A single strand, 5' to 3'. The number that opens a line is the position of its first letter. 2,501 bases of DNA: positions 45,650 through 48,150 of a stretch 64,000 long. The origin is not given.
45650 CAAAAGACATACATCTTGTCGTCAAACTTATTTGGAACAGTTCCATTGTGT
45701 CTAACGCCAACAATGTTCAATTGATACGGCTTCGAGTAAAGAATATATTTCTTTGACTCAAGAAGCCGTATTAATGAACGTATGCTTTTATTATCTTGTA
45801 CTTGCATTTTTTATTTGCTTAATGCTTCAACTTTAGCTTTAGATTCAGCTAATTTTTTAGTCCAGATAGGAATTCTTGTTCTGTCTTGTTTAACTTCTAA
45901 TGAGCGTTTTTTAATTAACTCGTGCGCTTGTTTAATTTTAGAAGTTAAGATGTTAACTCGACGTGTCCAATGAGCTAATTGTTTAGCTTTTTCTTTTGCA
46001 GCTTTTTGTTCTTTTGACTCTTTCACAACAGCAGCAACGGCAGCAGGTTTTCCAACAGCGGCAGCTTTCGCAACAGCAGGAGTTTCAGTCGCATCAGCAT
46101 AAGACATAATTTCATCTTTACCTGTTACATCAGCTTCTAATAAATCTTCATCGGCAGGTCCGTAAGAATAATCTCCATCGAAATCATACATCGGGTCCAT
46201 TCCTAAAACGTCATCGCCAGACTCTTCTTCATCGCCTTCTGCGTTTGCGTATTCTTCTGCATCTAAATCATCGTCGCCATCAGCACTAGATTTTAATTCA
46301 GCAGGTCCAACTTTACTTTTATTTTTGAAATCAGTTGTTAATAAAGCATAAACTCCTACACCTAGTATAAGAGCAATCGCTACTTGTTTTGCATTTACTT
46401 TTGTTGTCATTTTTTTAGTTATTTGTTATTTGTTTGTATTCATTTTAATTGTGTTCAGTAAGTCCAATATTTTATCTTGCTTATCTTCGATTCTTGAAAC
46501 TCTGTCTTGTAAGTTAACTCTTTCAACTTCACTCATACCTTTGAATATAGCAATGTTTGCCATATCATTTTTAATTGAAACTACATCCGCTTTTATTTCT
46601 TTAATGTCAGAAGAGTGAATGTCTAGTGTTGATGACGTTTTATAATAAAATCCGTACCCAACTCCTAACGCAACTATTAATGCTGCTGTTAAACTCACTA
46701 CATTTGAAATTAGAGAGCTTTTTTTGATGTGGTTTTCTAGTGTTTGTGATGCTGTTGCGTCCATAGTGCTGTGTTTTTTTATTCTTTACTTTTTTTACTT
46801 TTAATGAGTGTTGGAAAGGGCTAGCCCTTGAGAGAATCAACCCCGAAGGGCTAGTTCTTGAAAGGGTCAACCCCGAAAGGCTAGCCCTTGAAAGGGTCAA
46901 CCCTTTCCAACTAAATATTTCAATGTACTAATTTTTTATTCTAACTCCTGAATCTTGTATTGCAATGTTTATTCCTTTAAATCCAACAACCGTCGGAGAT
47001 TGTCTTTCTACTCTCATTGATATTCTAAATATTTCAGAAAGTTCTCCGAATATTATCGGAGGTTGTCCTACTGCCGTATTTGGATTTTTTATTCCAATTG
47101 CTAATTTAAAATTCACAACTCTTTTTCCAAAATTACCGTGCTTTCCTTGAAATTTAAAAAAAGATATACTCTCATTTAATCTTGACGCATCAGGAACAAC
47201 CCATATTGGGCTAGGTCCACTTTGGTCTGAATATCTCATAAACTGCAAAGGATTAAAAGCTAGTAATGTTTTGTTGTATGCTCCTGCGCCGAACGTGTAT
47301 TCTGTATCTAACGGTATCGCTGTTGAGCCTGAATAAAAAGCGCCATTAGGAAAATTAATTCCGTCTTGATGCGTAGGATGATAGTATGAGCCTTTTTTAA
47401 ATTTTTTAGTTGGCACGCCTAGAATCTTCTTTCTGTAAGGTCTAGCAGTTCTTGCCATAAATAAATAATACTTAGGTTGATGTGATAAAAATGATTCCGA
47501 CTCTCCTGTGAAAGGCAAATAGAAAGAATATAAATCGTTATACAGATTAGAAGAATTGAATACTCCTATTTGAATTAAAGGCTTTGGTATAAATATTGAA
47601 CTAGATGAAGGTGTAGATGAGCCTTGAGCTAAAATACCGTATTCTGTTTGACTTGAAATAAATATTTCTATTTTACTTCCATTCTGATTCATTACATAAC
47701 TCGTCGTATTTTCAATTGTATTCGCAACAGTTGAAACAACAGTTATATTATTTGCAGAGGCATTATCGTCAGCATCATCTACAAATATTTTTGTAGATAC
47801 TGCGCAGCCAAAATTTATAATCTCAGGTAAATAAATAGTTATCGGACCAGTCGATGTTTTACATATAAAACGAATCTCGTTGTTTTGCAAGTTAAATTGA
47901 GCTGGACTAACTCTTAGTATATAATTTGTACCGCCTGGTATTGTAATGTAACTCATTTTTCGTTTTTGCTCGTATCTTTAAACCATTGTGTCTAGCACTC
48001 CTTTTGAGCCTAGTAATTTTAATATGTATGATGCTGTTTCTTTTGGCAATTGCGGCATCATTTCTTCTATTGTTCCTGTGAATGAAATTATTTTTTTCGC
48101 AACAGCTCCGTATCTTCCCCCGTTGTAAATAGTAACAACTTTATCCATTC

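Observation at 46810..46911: GC-rich triple 30-bp tandem repeat of the palindrome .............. in the late module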

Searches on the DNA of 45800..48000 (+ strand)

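Call 4: search_dna_similar(query=window:45800-48000:+, collection=phages, mode=near, max_rows=30)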
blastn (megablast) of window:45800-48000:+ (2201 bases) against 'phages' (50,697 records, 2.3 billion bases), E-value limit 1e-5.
No match.

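Call 63: search_rna_families(source=window, start=46700, end=47000, threshold=evalue, max_evalue=10)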
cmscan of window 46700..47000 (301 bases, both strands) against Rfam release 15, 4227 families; matches with E-value up to 10: 5.
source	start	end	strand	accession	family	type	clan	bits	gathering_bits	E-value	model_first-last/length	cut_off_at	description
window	46800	46913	-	RF01461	rli24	Gene; sRNA;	-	15.2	100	2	1-158/158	no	Listeria sRNA rli22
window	46742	46833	+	RF01207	snR73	Gene; snRNA; snoRNA; CD-box;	CL00056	14.4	37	4.9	1-103/103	no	Small nucleolar RNA snR73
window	46799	46910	-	RF00499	Parecho_CRE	Cis-reg;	-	13.8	55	2.8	1-116/116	no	Human parechovirus 1 (HPeV1) cis regulatory element (CRE)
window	46839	46869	-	RF01716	PhotoRC-I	Cis-reg;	-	11.4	45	2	1-44/44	no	PhotoRC-I RNA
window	46810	46939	+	RF01412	BsrG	Gene; sRNA;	-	9.9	55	4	1-259/259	no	BsrG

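Call 76: build_rna_model(alignment_id=A3, structure=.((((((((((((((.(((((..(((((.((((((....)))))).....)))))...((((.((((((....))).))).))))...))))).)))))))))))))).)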
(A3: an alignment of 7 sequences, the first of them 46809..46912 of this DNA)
Model R1 built from alignment A3 (7 sequences, 109 columns); structure: as given.
model positions 104; base pairs 40; branch points 1; effective number of sequences 1.24; information 0.59 bits per position. Calibrated on 0.2 Mb of random sequence (short: E-values are rough).
structure used (alignment columns):
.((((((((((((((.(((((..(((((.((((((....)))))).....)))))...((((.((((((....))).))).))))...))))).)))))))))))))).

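Call 78: search_with_rna_model(model_id=R1, sources=[window, L005, L006, L008, L010, L012, L013, L014, L016, L024, L026, L027, L028, L004, L022, L023, L011, L015], max_evalue=10)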
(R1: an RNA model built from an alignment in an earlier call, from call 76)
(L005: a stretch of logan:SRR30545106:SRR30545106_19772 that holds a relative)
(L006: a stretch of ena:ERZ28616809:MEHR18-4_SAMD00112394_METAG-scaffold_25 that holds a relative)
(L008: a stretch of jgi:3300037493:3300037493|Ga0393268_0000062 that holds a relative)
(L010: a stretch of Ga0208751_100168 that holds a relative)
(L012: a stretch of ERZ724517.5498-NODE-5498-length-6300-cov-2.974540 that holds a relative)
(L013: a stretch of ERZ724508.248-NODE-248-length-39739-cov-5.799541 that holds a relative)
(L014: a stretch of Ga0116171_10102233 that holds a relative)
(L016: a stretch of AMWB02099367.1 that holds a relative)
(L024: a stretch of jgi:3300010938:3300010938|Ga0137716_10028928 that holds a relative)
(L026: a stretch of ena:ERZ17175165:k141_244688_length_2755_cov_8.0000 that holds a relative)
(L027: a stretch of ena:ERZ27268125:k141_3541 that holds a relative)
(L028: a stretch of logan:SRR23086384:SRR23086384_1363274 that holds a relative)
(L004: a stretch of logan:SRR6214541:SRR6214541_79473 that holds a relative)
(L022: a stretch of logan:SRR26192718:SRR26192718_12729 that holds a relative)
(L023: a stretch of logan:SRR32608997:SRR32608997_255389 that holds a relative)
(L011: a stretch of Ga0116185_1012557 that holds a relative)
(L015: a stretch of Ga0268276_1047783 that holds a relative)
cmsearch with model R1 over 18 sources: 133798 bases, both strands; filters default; matches with E-value up to 10: 22.
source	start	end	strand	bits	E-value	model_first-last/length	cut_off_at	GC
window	46809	46912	-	109.7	1.2e-24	1-104/104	no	0.52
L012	2231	2334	+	107.2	5.3e-24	1-104/104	no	0.42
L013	3525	3628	+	107.2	5.3e-24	1-104/104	no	0.42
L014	1099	1206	+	99.2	5.4e-22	1-104/104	no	0.44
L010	3509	3612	+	98.4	8.6e-22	1-104/104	no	0.47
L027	1208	1312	+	87.4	4.8e-19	1-104/104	no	0.33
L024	1377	1480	+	63.2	5.3e-13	1-104/104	no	0.5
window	46809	46912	+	49.4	1.4e-09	1-104/104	no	0.52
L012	2231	2334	-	44.4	2.6e-08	1-104/104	no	0.42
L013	3525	3628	-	44.4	2.6e-08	1-104/104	no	0.42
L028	1792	1897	+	43.2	5e-08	1-104/104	no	0.37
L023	2558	2608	+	40.3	2.7e-07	1-51/104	3'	0.47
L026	1419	1524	+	38.2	9.3e-07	1-104/104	no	0.27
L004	1936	1983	+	36.7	2.2e-06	1-48/104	3'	0.46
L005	5033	5076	+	34.6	7.1e-06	1-104/104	no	0.43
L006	4908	5013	+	33.5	1.4e-05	1-104/104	no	0.39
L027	1208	1312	-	33.4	1.5e-05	1-104/104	no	0.33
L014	1099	1206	-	32.3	2.7e-05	1-104/104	no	0.44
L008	5047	5151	+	31.6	4.2e-05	1-104/104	no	0.45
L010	3509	3612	-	24.1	0.003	1-104/104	no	0.47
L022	2536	2574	+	22.6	0.0073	1-39/104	3'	0.46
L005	5033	5076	-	21.7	0.012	1-104/104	no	0.43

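Call 79: search_with_rna_model(model_id=R1, sources=[L024, L028, L026, L006, L008, L025], max_evalue=0.001, show_alignments=6)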
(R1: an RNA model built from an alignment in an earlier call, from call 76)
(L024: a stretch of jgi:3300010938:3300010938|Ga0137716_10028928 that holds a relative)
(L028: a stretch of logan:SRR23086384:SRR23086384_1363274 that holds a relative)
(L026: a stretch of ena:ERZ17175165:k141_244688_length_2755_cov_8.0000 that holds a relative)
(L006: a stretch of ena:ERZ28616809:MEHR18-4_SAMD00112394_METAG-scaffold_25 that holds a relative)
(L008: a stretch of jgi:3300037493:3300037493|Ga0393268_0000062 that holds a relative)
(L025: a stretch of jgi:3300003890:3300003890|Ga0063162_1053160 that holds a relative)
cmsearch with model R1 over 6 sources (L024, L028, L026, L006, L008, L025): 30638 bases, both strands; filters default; matches with E-value up to 0.001: 6.
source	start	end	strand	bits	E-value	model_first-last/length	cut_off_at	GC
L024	1377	1480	+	63.2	1.2e-13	1-104/104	no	0.5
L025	1377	1480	+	63.2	1.2e-13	1-104/104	no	0.5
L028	1792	1897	+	43.2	1.2e-08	1-104/104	no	0.37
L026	1419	1524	+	38.2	2.1e-07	1-104/104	no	0.27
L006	4908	5013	+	33.5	3.2e-06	1-104/104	no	0.39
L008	5047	5151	+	31.6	9.5e-06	1-104/104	no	0.45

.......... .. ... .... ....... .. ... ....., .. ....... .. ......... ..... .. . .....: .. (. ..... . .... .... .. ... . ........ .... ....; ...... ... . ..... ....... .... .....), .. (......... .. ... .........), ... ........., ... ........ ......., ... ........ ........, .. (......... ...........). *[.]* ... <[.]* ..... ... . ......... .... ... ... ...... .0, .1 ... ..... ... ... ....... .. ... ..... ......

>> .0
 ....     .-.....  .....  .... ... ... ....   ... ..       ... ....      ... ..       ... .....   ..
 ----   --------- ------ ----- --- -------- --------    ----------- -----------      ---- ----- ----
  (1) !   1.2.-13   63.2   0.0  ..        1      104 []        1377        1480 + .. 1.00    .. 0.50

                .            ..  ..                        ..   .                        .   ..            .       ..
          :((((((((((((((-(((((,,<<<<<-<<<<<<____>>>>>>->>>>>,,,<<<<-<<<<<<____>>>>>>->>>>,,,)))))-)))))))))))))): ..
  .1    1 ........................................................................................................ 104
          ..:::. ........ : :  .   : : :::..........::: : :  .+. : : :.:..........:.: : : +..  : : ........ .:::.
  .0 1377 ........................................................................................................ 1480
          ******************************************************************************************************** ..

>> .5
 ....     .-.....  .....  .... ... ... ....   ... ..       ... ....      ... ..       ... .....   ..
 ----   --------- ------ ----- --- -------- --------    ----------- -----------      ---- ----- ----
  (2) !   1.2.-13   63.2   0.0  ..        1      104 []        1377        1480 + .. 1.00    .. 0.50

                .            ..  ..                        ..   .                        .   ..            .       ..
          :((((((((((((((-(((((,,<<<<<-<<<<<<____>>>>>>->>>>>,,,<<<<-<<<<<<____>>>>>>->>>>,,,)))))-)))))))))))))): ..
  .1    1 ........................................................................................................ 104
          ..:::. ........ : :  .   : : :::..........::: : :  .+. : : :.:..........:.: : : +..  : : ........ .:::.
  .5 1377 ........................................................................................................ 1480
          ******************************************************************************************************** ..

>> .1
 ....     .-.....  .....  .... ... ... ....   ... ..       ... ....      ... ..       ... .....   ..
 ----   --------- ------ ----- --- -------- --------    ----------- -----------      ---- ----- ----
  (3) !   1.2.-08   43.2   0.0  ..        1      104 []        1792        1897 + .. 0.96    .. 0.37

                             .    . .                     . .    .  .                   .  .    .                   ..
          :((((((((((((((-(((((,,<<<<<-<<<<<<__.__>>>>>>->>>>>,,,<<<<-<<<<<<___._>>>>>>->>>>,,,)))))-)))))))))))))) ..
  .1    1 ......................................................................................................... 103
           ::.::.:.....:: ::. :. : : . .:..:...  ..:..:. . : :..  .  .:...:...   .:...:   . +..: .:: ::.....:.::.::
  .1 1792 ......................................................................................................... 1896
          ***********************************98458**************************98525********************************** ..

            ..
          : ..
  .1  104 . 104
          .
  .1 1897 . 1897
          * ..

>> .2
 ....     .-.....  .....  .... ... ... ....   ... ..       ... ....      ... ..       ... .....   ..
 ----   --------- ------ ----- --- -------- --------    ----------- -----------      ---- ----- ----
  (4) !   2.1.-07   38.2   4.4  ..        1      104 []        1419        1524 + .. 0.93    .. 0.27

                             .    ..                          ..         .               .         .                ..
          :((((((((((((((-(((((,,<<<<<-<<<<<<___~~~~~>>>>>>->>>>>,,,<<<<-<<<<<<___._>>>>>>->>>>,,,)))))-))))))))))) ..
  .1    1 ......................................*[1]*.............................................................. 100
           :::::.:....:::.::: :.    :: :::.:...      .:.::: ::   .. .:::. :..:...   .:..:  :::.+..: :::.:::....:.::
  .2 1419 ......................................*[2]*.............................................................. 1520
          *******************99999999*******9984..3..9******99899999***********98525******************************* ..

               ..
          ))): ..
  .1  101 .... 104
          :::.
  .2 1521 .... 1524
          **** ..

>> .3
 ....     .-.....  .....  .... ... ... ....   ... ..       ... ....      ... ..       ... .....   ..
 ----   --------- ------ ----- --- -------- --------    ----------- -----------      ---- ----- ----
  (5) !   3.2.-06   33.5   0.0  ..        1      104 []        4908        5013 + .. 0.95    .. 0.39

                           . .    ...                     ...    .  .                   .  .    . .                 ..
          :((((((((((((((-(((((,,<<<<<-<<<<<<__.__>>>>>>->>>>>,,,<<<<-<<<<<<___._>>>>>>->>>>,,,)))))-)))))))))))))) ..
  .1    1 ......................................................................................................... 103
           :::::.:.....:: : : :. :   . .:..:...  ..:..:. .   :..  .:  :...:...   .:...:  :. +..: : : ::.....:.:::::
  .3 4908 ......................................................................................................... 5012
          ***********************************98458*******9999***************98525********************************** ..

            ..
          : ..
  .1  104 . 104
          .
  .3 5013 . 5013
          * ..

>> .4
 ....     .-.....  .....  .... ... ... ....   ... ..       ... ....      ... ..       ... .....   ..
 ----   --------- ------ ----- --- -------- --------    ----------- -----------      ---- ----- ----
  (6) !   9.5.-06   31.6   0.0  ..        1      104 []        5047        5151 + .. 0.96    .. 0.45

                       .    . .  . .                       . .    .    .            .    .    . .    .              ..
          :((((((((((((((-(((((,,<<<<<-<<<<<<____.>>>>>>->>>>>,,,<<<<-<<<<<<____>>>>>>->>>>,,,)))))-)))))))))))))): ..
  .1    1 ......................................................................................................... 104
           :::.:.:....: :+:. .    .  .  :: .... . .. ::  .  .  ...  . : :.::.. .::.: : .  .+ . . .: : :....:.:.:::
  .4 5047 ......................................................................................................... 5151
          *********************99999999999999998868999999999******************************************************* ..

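Call 90: search_with_rna_model(model_id=R1, sources=[L030, L031, L032, L033, L034], max_evalue=1, show_alignments=4)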
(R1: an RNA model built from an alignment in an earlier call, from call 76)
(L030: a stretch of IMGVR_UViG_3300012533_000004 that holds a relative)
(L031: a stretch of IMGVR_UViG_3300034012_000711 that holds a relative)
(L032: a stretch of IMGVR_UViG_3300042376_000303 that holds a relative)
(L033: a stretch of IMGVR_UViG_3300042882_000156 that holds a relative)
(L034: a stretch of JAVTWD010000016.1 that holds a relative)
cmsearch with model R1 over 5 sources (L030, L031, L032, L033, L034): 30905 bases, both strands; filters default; matches with E-value up to 1: 3.
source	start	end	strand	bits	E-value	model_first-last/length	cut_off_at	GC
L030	3643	3746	+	88.8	4.9e-20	1-104/104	no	0.36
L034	3657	3760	+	70.7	1.6e-15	1-104/104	no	0.35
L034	3657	3760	-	30.8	1.5e-05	1-104/104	no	0.35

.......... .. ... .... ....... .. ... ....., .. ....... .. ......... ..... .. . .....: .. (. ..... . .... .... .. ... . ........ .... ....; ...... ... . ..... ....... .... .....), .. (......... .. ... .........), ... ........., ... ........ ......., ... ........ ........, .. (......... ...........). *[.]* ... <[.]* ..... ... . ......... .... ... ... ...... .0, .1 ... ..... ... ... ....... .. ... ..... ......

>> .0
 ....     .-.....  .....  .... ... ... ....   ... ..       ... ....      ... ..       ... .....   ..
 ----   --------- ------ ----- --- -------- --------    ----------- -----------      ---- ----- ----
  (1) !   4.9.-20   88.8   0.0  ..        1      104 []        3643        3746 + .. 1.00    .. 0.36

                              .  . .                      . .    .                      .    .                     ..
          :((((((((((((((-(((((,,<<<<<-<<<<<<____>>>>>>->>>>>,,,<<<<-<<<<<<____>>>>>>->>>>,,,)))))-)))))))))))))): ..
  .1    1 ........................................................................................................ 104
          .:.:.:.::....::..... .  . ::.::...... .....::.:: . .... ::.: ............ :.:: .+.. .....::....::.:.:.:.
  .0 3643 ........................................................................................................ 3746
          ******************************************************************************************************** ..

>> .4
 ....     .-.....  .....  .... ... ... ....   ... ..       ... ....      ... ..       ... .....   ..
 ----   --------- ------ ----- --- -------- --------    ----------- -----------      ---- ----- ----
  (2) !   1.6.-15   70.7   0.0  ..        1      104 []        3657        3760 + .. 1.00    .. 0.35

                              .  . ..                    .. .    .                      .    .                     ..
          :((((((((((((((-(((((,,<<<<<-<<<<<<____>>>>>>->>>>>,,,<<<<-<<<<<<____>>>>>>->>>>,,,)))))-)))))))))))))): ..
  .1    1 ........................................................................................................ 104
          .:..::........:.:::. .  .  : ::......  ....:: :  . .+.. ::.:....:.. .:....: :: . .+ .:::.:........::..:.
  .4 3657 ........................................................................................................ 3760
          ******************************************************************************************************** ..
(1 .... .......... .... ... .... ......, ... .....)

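Call 100: search_with_rna_model(model_id=R1, source=window, filters=off, max_evalue=5)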
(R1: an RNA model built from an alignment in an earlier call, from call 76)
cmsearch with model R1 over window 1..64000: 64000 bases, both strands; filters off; matches with E-value up to 5: 4.
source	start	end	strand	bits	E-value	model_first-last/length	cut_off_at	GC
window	46809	46912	-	109.7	6e-25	1-104/104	no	0.52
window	46809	46912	+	49.4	6.8e-10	1-104/104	no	0.52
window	45719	45776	+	14.3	0.4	1-104/104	no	0.33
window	57228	57286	-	10.3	4.1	1-104/104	no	0.42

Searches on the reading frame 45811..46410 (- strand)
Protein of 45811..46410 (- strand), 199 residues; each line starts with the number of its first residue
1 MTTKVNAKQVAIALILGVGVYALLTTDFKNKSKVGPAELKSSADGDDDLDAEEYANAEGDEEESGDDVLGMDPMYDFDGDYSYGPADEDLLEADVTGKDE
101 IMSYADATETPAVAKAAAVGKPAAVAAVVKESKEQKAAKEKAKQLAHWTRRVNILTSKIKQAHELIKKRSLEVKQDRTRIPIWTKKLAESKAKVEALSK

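Call 10: search_protein_families(library=phrogs, proteins=[window:45811-46410:-], max_evalue=0.01)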
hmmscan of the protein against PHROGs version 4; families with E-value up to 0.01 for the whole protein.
window:45811-46410:- (199 aa): 0 families

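Call 11: search_protein_families(library=pfam, proteins=[window:45811-46410:-], max_evalue=0.01)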
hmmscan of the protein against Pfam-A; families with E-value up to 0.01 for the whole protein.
window:45811-46410:- (199 aa): 1 family
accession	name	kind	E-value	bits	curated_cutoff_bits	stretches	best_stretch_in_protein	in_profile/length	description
PF06109.18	HlyE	-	0.0074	16.1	25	0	116-180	216-276/333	Haemolysin E (HlyE)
